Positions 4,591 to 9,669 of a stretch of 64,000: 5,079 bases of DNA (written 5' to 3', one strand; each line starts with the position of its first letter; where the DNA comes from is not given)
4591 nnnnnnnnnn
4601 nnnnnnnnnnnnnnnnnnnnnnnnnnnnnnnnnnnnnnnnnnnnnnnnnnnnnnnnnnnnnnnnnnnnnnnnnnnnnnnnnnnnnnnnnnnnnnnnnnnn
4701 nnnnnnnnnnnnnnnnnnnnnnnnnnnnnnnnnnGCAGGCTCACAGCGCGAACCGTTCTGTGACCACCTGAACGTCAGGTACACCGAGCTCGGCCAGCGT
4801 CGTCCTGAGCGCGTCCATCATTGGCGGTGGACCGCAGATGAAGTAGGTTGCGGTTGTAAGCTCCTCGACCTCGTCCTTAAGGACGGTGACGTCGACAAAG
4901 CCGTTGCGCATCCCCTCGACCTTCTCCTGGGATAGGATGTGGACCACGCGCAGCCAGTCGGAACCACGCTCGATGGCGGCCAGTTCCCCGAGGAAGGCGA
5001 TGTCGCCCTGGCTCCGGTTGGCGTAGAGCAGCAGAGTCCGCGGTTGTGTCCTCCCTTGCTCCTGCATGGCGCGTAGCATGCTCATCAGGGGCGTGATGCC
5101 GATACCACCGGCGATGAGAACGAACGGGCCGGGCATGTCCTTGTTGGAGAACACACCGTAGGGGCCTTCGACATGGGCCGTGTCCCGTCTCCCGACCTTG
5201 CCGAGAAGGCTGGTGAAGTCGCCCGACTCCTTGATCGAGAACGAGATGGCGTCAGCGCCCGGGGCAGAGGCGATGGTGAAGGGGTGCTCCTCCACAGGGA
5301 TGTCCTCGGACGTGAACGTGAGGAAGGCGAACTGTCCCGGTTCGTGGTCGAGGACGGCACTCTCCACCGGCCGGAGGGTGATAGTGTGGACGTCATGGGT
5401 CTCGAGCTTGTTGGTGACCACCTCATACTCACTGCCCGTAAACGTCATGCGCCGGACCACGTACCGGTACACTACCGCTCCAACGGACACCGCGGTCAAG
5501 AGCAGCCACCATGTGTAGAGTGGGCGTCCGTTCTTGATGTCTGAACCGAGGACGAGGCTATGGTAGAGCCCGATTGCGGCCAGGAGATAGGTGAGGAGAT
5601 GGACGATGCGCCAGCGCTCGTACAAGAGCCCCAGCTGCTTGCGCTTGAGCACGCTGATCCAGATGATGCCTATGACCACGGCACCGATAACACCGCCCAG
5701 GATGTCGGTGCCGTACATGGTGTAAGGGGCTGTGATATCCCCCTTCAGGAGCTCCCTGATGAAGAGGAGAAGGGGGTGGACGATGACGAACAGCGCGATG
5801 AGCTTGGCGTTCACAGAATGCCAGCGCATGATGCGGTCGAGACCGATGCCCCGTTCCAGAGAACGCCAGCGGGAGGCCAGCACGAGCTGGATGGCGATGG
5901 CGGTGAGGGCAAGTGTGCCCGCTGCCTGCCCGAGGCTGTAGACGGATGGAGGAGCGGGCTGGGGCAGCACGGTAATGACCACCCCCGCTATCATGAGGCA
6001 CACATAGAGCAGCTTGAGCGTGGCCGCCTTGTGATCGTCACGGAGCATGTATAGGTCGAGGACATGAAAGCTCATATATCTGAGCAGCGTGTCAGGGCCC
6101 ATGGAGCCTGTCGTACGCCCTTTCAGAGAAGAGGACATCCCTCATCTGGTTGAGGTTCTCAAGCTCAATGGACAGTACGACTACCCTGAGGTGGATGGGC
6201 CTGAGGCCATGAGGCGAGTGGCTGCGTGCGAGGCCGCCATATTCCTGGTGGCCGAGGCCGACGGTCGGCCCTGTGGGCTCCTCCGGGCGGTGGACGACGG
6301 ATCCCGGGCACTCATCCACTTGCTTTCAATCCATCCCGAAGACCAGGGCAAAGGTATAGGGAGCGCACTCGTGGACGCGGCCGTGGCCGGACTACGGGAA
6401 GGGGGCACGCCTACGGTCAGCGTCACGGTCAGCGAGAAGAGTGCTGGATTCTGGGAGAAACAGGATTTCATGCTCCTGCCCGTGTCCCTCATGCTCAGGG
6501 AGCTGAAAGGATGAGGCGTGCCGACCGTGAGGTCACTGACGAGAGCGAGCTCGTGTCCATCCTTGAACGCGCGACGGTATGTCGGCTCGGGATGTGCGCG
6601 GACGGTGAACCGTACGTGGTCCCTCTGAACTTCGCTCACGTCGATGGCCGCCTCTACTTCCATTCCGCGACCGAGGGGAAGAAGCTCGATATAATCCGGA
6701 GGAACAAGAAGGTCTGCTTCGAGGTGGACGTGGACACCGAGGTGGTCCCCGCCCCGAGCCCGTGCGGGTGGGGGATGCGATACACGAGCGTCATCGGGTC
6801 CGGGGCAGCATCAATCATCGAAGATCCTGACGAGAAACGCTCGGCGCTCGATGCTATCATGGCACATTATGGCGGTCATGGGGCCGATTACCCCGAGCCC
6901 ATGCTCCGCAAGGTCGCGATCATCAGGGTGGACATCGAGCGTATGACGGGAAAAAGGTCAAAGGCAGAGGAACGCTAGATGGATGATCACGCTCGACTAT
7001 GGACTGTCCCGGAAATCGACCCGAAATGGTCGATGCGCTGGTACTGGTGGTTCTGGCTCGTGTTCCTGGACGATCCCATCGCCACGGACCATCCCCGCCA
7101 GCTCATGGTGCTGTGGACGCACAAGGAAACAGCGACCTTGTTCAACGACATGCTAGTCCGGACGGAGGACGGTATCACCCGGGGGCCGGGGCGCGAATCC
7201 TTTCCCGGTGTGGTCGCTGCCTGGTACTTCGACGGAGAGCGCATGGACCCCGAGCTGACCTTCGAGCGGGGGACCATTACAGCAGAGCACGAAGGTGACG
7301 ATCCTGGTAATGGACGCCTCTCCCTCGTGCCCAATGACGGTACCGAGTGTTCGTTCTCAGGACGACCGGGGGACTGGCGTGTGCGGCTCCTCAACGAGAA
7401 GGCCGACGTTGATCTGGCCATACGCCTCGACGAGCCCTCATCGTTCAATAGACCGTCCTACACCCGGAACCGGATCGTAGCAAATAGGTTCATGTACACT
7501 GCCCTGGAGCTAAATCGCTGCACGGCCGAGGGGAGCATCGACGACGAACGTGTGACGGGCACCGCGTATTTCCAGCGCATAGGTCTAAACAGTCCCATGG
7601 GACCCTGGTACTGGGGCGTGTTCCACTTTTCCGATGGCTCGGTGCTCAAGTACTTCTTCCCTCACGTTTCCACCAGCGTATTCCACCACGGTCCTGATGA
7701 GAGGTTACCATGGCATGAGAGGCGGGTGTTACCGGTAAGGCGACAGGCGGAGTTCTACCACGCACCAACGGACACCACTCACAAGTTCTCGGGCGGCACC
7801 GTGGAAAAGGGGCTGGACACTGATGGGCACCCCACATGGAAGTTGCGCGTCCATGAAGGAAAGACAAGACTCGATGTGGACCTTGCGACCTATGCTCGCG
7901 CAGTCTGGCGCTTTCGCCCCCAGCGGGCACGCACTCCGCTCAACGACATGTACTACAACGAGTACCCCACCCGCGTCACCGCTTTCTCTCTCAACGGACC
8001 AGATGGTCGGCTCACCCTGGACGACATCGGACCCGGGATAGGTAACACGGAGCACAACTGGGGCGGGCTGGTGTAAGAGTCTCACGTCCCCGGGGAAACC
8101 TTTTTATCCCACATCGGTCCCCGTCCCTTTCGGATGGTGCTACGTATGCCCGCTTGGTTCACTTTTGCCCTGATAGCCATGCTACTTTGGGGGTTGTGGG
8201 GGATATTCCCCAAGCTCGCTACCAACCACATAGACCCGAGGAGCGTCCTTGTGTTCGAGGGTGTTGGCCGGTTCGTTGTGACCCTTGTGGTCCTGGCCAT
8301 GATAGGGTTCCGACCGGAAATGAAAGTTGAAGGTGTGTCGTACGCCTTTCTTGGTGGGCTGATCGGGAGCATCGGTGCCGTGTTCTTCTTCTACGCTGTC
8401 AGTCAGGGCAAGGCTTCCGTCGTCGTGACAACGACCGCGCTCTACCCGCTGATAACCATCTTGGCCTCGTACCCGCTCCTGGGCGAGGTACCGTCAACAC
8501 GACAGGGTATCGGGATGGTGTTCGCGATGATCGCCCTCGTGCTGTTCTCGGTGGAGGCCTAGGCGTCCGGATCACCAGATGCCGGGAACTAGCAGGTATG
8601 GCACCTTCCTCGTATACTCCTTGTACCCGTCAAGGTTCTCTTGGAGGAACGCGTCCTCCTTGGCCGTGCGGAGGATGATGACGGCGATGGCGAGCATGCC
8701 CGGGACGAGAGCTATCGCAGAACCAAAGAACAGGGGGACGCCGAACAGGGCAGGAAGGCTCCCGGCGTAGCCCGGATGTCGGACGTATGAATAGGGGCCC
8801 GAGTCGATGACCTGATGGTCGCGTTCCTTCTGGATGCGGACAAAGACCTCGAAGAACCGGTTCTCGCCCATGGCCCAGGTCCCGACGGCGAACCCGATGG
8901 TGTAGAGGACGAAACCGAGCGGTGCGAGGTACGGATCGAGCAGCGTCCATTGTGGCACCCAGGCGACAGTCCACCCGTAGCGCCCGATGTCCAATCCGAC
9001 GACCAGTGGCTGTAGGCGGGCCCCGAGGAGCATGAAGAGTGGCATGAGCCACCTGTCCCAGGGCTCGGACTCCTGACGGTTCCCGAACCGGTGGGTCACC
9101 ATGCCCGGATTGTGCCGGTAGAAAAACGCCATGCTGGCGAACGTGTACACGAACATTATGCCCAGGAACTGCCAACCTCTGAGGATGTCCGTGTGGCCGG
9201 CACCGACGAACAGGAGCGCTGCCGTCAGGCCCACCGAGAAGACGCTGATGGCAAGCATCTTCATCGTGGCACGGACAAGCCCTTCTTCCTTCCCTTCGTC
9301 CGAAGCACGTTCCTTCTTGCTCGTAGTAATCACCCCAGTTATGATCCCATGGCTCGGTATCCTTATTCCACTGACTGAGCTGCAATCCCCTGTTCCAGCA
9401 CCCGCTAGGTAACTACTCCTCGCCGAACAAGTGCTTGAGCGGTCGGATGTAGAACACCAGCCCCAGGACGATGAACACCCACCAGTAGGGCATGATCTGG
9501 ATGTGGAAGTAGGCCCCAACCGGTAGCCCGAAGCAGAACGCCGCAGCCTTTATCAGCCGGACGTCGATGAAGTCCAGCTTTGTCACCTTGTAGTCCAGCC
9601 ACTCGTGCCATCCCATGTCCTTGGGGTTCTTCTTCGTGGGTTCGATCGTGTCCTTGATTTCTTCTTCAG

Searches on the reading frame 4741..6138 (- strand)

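Call 39: search_protein_families(library=pfam, proteins=[window:4741-6138:-], max_evalue=0.0001)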
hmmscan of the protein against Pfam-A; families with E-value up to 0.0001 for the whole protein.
window:4741-6138:- (465 aa): 4 families
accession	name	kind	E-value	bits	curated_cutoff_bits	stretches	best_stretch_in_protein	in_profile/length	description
PF00175.26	NAD_binding_1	-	3.8e-19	69.8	22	1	341-445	1-108/109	Oxidoreductase NAD-binding domain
PF01794.25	Ferric_reduct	-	8.3e-14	52.1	28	1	73-190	1-120/121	Ferric reductase like transmembrane component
PF08022.18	FAD_binding_8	-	4.5e-10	40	22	1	250-319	14-85/109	FAD-binding domain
PF08030.17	NAD_binding_6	-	7.1e-05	23.3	22.2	0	340-382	5-51/156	Ferric reductase NAD binding domain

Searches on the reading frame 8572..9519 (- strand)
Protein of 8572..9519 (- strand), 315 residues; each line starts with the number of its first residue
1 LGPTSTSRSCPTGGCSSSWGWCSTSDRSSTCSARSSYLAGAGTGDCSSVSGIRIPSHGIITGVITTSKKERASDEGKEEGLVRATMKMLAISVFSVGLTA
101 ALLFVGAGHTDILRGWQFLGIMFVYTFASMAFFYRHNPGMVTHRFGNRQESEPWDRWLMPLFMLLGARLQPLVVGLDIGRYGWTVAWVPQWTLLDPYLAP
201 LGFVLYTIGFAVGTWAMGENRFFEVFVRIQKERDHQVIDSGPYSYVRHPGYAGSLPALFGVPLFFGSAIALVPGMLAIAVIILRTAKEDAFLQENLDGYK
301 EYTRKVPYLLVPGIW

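Call 39: search_protein_families(library=pfam, proteins=[window:8572-9519:-], max_evalue=0.0001)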
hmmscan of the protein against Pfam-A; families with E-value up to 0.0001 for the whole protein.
window:8572-9519:- (315 aa): 2 families
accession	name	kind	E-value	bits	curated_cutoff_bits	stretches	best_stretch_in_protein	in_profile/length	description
PF04140.19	ICMT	-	1.6e-11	44.9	24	1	213-293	12-94/95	Isoprenylcysteine carboxyl methyltransferase (ICMT) family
PF04191.18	PEMT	-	1.2e-10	42.1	25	1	201-294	5-100/105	Phospholipid methyltransferase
